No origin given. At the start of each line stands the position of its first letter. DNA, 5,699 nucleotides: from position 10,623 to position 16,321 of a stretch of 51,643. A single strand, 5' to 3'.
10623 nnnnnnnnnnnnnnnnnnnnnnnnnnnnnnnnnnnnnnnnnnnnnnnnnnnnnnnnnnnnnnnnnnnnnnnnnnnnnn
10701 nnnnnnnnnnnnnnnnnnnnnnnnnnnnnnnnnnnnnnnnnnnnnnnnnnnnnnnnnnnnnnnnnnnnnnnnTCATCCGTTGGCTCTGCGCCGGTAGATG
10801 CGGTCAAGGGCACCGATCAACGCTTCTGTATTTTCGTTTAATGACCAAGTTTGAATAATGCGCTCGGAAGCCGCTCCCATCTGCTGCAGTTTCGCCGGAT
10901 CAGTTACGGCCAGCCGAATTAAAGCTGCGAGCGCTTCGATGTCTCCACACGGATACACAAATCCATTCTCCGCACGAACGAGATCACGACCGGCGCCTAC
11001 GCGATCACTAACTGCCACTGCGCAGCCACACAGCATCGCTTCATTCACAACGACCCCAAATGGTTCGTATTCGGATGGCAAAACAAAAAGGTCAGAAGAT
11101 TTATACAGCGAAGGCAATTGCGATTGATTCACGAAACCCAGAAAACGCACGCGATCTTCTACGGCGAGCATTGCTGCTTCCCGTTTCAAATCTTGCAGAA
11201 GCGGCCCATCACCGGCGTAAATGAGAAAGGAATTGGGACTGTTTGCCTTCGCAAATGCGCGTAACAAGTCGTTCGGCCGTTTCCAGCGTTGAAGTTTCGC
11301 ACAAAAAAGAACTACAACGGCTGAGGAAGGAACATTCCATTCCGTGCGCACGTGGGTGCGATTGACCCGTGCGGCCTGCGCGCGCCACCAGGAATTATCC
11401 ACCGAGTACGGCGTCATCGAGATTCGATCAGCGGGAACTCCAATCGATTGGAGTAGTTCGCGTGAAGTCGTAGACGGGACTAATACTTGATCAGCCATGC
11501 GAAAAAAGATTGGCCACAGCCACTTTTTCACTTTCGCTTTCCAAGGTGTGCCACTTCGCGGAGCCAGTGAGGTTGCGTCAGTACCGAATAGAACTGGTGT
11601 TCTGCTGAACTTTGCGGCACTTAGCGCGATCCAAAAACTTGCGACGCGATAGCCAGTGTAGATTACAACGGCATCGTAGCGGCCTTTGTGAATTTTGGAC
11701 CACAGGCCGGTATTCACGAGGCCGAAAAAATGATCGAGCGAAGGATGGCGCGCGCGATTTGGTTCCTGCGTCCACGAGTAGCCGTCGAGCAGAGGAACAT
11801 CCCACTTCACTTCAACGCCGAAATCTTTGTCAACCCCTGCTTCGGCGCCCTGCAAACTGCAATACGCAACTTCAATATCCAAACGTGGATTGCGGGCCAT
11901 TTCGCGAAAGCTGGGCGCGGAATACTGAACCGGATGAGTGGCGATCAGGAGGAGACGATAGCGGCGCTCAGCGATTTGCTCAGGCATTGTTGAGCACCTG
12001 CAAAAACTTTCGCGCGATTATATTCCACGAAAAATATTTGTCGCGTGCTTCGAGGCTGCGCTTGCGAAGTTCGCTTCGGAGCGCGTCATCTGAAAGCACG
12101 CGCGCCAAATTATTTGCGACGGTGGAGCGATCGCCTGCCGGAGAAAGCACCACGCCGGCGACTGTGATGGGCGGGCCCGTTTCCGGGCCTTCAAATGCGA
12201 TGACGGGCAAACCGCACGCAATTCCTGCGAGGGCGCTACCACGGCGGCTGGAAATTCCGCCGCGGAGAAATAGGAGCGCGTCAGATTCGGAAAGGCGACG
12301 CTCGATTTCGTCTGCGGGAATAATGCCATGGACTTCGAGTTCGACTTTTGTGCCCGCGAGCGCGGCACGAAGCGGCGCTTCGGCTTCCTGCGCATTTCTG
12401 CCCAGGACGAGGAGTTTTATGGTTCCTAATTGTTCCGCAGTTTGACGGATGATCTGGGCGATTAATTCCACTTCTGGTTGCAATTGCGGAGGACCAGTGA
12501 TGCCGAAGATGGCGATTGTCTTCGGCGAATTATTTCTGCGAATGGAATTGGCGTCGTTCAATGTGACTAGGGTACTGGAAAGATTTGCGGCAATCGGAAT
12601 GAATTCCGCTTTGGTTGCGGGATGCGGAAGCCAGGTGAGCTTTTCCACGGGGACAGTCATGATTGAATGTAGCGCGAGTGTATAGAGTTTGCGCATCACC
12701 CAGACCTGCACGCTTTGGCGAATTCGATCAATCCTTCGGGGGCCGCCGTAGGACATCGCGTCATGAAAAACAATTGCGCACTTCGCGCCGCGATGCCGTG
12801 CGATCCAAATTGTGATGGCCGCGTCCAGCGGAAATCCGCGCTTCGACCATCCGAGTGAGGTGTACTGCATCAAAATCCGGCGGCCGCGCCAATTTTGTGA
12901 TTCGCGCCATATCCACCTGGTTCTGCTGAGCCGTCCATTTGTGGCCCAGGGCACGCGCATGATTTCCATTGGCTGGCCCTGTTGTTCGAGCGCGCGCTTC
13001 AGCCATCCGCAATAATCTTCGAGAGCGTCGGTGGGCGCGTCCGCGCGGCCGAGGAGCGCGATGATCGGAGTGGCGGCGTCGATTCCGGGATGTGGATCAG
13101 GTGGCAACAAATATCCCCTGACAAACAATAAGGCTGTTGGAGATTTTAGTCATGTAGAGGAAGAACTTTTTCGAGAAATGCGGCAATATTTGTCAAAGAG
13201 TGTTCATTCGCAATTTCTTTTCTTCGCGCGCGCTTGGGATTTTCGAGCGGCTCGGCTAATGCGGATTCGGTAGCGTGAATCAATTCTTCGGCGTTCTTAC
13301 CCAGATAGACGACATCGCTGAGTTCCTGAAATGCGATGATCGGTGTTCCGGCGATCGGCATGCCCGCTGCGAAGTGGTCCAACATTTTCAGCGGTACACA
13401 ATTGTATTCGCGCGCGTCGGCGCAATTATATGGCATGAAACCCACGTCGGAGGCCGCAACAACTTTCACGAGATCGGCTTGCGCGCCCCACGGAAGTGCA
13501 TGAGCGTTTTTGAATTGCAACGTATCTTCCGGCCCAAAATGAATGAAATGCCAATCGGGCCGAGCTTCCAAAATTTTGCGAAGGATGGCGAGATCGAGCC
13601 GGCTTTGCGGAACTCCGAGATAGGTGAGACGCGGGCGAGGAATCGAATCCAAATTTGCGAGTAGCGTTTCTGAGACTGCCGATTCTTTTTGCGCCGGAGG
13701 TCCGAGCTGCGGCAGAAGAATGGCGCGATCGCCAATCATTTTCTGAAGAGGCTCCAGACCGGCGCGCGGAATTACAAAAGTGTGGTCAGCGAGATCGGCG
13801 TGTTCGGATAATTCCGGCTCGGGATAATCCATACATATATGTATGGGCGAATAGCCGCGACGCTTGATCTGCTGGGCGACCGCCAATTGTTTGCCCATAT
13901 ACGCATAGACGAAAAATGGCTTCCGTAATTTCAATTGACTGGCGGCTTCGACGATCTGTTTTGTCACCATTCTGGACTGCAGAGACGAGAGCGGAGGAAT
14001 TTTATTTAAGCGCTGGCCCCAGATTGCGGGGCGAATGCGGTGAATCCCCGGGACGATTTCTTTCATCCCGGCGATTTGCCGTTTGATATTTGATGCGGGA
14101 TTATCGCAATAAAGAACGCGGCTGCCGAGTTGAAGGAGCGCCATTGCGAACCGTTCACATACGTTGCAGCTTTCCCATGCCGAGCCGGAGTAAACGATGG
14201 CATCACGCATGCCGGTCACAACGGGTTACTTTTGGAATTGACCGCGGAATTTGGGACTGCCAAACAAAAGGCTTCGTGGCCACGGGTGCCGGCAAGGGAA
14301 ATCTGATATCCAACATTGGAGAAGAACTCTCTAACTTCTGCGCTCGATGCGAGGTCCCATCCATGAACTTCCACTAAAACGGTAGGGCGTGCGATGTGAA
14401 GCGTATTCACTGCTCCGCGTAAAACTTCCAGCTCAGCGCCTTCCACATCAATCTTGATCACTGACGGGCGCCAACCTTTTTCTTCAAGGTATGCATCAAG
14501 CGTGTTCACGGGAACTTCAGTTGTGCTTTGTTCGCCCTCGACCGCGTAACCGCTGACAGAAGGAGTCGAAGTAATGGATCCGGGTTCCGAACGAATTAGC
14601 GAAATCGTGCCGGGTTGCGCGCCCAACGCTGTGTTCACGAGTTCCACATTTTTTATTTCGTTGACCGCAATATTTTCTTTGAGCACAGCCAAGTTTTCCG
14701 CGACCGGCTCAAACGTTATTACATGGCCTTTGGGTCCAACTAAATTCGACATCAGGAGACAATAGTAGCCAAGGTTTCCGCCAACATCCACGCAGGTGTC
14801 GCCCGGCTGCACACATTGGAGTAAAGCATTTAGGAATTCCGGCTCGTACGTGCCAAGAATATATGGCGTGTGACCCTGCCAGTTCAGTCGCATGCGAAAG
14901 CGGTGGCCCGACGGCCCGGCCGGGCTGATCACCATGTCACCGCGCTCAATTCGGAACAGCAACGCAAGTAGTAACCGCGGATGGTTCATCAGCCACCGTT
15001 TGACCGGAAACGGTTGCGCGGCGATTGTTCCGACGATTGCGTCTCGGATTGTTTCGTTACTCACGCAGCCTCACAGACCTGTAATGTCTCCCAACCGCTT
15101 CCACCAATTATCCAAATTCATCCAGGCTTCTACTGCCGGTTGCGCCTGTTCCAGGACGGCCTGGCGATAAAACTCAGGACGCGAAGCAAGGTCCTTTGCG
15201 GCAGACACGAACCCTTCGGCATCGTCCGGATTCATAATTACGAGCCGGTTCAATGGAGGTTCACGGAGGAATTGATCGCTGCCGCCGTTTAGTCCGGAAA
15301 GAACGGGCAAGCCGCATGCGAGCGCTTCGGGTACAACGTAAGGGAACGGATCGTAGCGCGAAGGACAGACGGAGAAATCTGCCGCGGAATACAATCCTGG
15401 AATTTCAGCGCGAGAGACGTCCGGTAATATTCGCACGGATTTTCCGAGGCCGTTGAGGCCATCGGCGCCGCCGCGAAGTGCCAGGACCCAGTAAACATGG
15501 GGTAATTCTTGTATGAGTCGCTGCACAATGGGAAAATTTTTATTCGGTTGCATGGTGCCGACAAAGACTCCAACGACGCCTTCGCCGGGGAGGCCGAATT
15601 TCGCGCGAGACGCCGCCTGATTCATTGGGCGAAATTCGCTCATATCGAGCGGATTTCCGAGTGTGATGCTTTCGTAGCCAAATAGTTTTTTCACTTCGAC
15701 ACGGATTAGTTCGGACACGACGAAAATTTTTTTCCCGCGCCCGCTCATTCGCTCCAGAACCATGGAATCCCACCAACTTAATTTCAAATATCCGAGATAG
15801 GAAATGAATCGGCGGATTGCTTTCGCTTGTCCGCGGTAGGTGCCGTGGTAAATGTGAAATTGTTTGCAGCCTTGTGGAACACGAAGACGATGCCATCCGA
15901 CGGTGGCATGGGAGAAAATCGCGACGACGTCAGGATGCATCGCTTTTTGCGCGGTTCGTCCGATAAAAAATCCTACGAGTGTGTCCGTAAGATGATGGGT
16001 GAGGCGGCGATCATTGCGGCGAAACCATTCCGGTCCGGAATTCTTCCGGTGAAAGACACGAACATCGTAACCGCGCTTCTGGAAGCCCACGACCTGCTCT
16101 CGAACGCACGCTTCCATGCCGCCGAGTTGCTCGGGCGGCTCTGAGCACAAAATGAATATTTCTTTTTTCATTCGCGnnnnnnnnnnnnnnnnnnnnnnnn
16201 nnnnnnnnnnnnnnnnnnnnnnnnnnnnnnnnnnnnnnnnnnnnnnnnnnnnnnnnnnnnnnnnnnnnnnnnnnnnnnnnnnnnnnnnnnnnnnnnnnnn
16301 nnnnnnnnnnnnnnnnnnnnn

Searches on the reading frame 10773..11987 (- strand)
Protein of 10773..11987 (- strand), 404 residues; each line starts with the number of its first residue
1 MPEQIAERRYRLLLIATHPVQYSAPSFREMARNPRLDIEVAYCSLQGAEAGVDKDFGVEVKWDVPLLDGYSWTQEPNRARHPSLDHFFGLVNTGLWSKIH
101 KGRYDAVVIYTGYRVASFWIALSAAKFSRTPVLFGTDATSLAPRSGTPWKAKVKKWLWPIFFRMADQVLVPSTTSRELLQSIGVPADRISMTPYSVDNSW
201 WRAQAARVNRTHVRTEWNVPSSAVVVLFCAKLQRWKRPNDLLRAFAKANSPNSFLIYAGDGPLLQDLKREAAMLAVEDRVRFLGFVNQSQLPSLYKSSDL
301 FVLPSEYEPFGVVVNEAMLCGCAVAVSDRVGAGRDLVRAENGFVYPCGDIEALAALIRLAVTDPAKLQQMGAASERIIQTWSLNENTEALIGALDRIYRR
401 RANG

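Call 28: search_protein_families(library=pfam, proteins=[window:10773-11987:-], max_evalue=0.1)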
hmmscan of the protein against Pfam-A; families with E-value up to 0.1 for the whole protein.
window:10773-11987:- (404 aa): 6 families
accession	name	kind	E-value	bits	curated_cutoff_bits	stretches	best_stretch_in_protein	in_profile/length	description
PF00534.26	Glycos_transf_1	-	5.3e-37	127.4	26.4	1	214-374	6-169/172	Glycosyl transferases group 1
PF13692.12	Glyco_trans_1_4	-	2.9e-27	96.1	27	1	225-360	3-139/142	Glycosyl transferases group 1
PF13579.12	Glyco_trans_4_4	-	6.2e-12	46.6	29.7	1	75-194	53-157/158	Glycosyl transferase 4-like domain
PF13439.12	Glyco_transf_4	-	8.6e-10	39.3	28.5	1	93-197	62-167/170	Glycosyltransferase Family 4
PF20706.3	GT4-conflict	-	2.1e-05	24.1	26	1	271-337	252-321/385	Family 4 Glycosyltransferase in conflict systems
PF13524.12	Glyco_trans_1_2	-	0.0001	22.7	25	1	278-390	27-142/144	Glycosyl transferase-like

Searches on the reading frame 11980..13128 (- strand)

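Call 8: search_protein_families(library=ncbifam, proteins=[window:11980-13128:-], max_evalue=0.001)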
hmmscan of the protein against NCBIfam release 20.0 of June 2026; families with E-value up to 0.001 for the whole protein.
window:11980-13128:- (382 aa): 2 families
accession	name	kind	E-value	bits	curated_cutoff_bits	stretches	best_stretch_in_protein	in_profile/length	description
TIGR03088.1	stp2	hypoth_equivalog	0.00017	20.8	409.05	1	221-380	214-371/374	TIGR03088 family PEP-CTERM/XrtA system glycosyltransferase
TIGR03999.1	thiol_BshA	equivalog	0.0003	19.8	273.7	1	226-378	220-369/375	N-acetyl-alpha-D-glucosaminyl L-malate synthase BshA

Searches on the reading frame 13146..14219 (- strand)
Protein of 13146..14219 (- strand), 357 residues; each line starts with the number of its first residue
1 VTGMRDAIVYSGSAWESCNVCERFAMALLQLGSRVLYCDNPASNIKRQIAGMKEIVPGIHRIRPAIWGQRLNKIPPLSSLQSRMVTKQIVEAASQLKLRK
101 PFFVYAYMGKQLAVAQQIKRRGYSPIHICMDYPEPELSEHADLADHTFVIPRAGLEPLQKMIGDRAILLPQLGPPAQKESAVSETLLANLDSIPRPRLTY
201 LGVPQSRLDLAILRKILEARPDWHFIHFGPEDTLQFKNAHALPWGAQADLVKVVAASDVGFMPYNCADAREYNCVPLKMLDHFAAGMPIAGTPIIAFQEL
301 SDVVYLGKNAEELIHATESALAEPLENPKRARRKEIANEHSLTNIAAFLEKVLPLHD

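Call 8: search_protein_families(library=ncbifam, proteins=[window:13146-14219:-], max_evalue=0.001)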
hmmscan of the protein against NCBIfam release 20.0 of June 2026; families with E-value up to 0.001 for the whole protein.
window:13146-14219:- (357 aa): 1 family
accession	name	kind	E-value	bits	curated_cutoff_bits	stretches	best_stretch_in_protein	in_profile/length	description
NF047676.1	TeichurnBiosyTuaH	equivalog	8.5e-13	47.9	550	1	197-345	216-376/384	teichuronic acid biosynthesis protein TuaH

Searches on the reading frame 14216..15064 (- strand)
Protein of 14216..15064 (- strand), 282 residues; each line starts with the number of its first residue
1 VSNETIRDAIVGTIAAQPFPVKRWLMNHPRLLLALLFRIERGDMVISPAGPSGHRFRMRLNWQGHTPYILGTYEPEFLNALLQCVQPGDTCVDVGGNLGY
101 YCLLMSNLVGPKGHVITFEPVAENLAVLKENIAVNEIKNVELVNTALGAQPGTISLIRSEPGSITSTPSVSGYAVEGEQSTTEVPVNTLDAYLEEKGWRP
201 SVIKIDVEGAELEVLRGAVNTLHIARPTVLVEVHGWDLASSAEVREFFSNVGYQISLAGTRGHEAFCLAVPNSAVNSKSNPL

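Call 8: search_protein_families(library=ncbifam, proteins=[window:14216-15064:-], max_evalue=0.001)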
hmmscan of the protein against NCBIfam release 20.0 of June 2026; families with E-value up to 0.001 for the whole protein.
window:14216-15064:- (282 aa): 12 families
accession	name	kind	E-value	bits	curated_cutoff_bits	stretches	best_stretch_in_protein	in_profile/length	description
TIGR01444.1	fkbM_fam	subfamily_domain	2e-33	115.9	37.7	1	90-234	1-143/143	FkbM family methyltransferase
NF008823.0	PRK11873.1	subfamily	5.4e-07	29.4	263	1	84-147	74-137/272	arsenite methyltransferase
NF041537.1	ArsM_AhpD_UU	exception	1.1e-05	24.4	510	1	84-145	73-134/345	arsenite methyltransferase/AhpD domain selenoprotein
NF041536.1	ArsM_DUF2284_UU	exception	1.7e-05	23.4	575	1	85-145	74-134/459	arsenite methyltransferase/DUF2284 domain selenoprotein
NF047649.1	MTase_UXPK_star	exception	4e-05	22.8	460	1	83-145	73-135/283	methyltransferase/UXPK-star double selenoprotein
NF010549.0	PRK13942.1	equivalog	5.2e-05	22.8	282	1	85-143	75-133/215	protein-L-isoaspartate O-methyltransferase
TIGR02469.1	CbiT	equivalog_domain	7.5e-05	23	78.3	1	85-145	17-76/124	precorrin-6Y C5,15-methyltransferase (decarboxylating) subunit CbiT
TIGR04364.1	methyltran_FxLD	equivalog_domain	0.00026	20.2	320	1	85-119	80-113/394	methyltransferase, FxLD system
NF001243.0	PRK00216.1-4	equivalog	0.00065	19.1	235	0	85-144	45-104/237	demethylmenaquinone methyltransferase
TIGR02752.1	MenG_heptapren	equivalog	0.00091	18.8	419.85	0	85-144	43-102/231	demethylmenaquinone methyltransferase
NF040538.1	methyl_ArsM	equivalog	0.00093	18.4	500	0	84-127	58-101/356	arsinothricin biosynthesis methyltransferase ArsM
NF010550.0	PRK13943.1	equivalog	0.00099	18.3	359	0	88-145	81-138/322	protein-L-isoaspartate O-methyltransferase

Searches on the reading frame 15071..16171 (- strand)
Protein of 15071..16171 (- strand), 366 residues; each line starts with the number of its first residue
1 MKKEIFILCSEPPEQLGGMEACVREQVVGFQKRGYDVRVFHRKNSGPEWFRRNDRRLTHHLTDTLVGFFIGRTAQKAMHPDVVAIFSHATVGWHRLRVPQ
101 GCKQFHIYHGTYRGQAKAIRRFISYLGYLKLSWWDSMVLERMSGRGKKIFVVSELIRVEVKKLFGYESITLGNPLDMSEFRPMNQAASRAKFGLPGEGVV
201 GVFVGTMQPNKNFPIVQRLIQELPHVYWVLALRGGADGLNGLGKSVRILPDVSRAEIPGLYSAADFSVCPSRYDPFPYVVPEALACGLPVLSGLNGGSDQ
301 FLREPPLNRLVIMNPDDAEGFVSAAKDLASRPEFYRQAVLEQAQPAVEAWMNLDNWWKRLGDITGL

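Call 8: search_protein_families(library=ncbifam, proteins=[window:15071-16171:-], max_evalue=0.001)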
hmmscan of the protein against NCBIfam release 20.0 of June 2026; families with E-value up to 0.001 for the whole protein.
window:15071-16171:- (366 aa): 8 families
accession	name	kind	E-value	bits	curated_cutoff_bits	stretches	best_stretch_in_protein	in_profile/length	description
TIGR03449.1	mycothiol_MshA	equivalog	1.2e-12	47.4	462.5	1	175-305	197-345/406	D-inositol-3-phosphate glycosyltransferase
NF053787.1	GlcN_PG_synth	equivalog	1e-10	41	480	1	175-352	173-344/361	N-acetylglucosaminyl phosphatidylglycerol synthase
TIGR04047.1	MSMEG_0565_glyc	hypoth_equivalog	1.7e-10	40.6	259.85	1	140-333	133-343/373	MSMEG_0565 family glycosyltransferase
NF047684.1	TeichurnBiosyTuaC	equivalog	8.4e-10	38.1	550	1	145-338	164-361/391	teichuronic acid biosynthesis protein TuaC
TIGR02149.1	glgA_Coryne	subfamily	7.4e-09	35.2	302.4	1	251-323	271-343/391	glycogen synthase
TIGR03088.1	stp2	hypoth_equivalog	3.2e-07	29.7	409.05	1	241-334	252-341/374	TIGR03088 family PEP-CTERM/XrtA system glycosyltransferase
NF041876.1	EPS_EpsE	equivalog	1.8e-05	24.1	400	1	241-337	273-367/389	exopolysaccharide biosynthesis GT4 family glycosyltransferase EpsE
TIGR03999.1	thiol_BshA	equivalog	0.00022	20.3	273.7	0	152-304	151-313/375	N-acetyl-alpha-D-glucosaminyl L-malate synthase BshA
